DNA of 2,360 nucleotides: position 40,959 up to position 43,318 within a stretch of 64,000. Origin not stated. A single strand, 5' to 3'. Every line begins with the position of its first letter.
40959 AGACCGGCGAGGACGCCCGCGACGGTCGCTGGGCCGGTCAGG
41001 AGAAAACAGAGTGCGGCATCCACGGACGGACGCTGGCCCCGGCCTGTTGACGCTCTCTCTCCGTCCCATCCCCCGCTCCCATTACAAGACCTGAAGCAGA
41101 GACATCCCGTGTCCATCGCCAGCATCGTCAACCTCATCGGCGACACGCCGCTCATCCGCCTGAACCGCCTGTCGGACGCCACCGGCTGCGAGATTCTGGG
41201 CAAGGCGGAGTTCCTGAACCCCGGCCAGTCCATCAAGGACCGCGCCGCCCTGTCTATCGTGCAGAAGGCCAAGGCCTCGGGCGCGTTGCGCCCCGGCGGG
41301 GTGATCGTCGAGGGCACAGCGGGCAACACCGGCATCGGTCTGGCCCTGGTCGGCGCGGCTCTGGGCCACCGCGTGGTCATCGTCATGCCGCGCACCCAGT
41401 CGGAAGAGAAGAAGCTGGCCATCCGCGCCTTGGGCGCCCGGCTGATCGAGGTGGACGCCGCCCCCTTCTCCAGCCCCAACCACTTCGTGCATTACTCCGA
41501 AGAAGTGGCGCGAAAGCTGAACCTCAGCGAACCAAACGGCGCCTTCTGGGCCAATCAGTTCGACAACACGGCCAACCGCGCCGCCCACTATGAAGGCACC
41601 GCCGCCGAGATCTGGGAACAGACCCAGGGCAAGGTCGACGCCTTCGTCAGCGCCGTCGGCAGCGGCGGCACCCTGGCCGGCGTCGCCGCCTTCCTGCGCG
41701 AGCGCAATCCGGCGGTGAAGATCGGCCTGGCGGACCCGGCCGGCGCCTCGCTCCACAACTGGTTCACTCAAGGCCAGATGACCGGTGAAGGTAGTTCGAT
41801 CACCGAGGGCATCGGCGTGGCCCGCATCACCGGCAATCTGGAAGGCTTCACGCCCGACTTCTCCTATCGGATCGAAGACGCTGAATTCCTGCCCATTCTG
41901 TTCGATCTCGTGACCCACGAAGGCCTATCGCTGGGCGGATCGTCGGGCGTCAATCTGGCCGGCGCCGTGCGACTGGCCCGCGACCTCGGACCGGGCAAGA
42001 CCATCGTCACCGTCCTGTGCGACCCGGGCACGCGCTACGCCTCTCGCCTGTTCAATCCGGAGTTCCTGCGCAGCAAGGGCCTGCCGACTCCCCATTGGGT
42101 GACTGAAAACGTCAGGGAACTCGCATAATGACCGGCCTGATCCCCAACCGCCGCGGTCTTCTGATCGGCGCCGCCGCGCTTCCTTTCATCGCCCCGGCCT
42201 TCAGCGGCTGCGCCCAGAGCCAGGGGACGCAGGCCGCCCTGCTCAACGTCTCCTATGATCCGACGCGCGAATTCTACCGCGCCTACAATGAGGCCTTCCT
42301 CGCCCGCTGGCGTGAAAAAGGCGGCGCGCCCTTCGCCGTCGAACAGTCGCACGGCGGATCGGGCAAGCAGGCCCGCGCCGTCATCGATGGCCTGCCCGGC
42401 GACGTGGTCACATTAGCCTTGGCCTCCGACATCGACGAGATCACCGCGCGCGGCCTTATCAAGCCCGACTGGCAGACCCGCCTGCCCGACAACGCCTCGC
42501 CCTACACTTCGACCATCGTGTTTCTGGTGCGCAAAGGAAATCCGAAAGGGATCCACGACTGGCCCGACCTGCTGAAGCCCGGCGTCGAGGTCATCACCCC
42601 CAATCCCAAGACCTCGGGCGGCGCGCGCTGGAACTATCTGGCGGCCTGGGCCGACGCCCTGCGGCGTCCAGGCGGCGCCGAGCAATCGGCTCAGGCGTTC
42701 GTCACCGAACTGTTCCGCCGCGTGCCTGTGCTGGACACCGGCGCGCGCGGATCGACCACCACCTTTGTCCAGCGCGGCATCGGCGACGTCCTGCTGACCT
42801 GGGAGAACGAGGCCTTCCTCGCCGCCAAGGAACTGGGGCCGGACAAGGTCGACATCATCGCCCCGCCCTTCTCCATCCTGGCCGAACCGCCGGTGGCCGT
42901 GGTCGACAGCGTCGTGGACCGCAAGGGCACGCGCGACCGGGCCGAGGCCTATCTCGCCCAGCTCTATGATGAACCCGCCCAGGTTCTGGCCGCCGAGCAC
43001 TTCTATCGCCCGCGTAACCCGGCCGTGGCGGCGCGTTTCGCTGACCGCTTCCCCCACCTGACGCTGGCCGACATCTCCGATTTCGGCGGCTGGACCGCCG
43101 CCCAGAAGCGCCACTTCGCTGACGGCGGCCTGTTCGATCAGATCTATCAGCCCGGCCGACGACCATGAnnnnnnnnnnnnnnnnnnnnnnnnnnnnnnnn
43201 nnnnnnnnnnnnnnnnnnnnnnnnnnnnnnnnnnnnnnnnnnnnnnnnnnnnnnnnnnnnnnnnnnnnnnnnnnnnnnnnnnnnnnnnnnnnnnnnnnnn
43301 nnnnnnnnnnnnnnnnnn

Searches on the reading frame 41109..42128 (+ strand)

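Call 97: search_protein_families(library=pfam, proteins=[window:41109-42128:+], max_evalue=0.00001)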
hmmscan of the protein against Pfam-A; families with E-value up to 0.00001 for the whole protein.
window:41109-42128:+ (339 aa): 1 family
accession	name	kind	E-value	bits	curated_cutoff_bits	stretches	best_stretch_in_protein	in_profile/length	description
PF00291.31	PALP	-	2.5e-71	240.9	35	1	8-305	3-295/295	Pyridoxal-phosphate dependent enzyme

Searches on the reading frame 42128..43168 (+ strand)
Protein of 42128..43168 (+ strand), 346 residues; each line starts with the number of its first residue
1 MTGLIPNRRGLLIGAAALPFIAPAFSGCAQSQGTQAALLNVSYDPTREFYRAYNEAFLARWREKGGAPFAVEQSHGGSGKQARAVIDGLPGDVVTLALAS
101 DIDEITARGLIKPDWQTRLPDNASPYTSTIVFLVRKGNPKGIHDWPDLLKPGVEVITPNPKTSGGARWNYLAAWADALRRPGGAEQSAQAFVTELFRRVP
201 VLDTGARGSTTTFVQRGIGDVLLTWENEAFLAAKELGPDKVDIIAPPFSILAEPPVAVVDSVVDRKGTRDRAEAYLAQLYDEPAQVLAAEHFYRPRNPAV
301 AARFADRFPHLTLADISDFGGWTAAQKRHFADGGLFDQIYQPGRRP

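Call 97: search_protein_families(library=pfam, proteins=[window:42128-43168:+], max_evalue=0.00001)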
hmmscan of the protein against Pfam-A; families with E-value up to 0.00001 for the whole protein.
window:42128-43168:+ (346 aa): 2 families
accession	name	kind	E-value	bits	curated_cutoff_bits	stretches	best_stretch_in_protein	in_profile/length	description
PF13531.11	SBP_bac_11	-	1.2e-36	127.1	25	1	57-294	16-227/227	Bacterial extracellular solute-binding protein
PF01547.30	SBP_bac_1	-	1.2e-09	39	26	1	46-249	4-260/307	Bacterial extracellular solute-binding protein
